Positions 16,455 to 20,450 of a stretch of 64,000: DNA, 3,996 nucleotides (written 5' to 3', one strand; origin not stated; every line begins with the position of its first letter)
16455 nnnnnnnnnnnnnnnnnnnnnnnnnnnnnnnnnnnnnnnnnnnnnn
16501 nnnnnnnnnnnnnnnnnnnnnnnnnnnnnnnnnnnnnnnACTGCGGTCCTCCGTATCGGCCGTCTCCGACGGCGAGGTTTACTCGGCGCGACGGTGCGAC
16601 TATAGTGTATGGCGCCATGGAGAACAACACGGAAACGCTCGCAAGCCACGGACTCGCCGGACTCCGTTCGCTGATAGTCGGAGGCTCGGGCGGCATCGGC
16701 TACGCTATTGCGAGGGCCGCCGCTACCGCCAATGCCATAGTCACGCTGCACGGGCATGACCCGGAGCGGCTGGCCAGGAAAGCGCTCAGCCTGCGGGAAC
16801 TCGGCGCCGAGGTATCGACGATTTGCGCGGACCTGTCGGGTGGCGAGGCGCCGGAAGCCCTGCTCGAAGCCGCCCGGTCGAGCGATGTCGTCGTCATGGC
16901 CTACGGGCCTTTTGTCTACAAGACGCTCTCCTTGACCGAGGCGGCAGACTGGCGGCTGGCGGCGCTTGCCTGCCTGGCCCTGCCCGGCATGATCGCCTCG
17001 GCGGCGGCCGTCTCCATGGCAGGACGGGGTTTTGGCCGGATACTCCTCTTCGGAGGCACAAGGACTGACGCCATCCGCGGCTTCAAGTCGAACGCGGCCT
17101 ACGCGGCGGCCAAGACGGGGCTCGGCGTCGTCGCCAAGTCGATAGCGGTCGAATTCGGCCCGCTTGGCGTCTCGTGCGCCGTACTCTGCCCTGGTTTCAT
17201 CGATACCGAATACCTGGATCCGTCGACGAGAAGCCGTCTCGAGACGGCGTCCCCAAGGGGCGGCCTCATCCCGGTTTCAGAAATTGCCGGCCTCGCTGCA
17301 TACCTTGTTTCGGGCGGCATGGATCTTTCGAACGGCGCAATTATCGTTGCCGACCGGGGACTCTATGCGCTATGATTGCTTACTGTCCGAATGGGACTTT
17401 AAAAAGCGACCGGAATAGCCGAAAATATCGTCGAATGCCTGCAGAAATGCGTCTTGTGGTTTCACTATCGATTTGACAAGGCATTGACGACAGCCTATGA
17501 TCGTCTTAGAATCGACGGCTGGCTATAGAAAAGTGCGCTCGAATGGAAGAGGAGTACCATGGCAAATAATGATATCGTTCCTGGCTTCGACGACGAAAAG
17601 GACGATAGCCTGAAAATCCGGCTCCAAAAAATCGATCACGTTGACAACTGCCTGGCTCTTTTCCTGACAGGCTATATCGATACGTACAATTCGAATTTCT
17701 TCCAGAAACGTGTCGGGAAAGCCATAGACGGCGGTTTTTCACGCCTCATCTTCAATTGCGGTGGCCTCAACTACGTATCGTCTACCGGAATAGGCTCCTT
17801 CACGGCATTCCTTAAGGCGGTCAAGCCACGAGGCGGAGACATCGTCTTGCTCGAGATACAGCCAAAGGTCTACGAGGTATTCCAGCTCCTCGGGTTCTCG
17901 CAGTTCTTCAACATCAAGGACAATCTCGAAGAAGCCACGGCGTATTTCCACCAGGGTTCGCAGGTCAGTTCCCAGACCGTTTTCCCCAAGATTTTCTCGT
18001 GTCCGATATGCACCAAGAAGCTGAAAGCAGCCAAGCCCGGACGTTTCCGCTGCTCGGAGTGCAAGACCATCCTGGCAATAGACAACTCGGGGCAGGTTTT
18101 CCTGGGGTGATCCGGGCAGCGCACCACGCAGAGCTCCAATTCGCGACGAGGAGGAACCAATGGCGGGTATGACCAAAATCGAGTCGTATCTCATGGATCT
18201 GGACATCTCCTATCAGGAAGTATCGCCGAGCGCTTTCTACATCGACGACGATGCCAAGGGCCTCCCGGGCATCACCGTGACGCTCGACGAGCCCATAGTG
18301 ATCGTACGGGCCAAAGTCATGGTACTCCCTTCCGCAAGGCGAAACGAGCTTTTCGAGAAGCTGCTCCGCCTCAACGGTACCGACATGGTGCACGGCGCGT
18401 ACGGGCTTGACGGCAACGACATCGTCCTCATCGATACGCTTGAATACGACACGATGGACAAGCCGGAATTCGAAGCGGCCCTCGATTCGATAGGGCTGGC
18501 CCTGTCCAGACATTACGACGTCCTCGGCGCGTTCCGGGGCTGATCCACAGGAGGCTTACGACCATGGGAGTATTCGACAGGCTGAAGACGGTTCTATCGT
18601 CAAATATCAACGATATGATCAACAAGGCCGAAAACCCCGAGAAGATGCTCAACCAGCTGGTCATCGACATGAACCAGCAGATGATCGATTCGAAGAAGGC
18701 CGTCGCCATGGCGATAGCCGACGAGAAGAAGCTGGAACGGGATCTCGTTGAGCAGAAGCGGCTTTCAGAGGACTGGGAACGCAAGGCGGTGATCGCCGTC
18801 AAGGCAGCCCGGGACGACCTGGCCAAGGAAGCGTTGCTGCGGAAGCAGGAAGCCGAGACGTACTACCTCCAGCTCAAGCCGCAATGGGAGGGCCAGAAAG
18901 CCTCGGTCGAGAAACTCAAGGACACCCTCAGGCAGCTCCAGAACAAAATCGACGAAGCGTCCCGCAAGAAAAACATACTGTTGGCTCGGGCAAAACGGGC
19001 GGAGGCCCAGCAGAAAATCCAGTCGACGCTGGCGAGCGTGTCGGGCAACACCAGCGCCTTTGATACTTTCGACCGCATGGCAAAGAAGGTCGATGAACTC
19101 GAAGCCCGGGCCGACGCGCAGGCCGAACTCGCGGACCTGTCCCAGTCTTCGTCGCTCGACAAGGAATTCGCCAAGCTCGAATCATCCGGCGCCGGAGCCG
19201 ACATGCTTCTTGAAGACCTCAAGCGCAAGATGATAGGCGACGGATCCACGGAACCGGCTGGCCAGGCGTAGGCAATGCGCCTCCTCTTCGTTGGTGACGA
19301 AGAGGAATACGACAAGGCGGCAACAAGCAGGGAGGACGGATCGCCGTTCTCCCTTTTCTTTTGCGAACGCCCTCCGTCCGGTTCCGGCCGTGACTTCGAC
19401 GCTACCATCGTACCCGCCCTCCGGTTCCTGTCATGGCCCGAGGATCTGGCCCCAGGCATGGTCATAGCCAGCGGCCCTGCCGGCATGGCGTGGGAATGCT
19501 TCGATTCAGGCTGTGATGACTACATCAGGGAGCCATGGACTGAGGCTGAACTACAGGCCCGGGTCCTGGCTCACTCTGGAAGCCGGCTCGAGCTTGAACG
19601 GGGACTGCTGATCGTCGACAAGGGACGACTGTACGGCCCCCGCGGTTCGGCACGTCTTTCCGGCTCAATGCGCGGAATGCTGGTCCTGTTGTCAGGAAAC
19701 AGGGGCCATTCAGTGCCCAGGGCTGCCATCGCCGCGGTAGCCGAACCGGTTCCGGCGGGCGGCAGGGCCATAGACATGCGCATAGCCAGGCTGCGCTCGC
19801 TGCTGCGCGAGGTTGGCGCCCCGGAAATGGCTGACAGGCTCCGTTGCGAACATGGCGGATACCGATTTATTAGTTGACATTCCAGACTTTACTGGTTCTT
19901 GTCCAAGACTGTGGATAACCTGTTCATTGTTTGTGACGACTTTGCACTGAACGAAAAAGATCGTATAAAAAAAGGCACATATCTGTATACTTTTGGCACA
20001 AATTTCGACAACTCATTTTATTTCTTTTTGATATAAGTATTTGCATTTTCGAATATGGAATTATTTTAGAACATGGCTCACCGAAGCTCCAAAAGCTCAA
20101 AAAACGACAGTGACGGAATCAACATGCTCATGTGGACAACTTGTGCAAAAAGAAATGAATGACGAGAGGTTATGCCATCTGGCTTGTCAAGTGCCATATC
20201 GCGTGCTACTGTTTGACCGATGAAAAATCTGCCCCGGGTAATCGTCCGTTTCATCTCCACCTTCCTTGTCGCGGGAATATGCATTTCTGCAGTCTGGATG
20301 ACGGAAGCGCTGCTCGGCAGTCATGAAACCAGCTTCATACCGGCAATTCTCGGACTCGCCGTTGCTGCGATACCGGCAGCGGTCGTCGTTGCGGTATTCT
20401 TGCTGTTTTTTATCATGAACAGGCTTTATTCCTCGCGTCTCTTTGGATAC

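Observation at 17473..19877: PspA/IM30 operon with non-canonical partners (STAS-zinc ribbon, YbjN-like, pseudo-receiver winged helix)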

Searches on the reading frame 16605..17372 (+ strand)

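Call 35: search_protein_families(library=pfam, proteins=[window:16605-17372:+], max_evalue=0.01)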
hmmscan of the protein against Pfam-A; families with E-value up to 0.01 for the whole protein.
window:16605-17372:+ (256 aa): 4 families
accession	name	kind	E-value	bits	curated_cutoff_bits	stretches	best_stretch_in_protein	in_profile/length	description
PF13561.12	adh_short_C2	-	1.1e-22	81.2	27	1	29-253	6-235/236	Enoyl-(Acyl carrier protein) reductase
PF00106.31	adh_short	-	4.6e-18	65.8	26.6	1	23-206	4-189/195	short chain dehydrogenase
PF08659.16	KR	-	0.0015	19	22.6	1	23-93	4-78/180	KR domain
PF03435.24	Sacchrp_dh_NADP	-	0.0072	17.1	25.1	0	23-109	2-83/129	Saccharopine dehydrogenase NADP binding domain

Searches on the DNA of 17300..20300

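Call 82: search_rna_families(source=window, start=17300, end=20300, threshold=evalue, max_evalue=1)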
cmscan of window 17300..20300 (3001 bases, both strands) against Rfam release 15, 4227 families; matches with E-value up to 1: 1.
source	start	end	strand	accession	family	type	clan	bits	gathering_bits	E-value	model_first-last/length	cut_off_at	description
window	19326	19364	+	RF00489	ctRNA_p42d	Gene; antisense;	-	26.9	50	0.0056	1-46/46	no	ctRNA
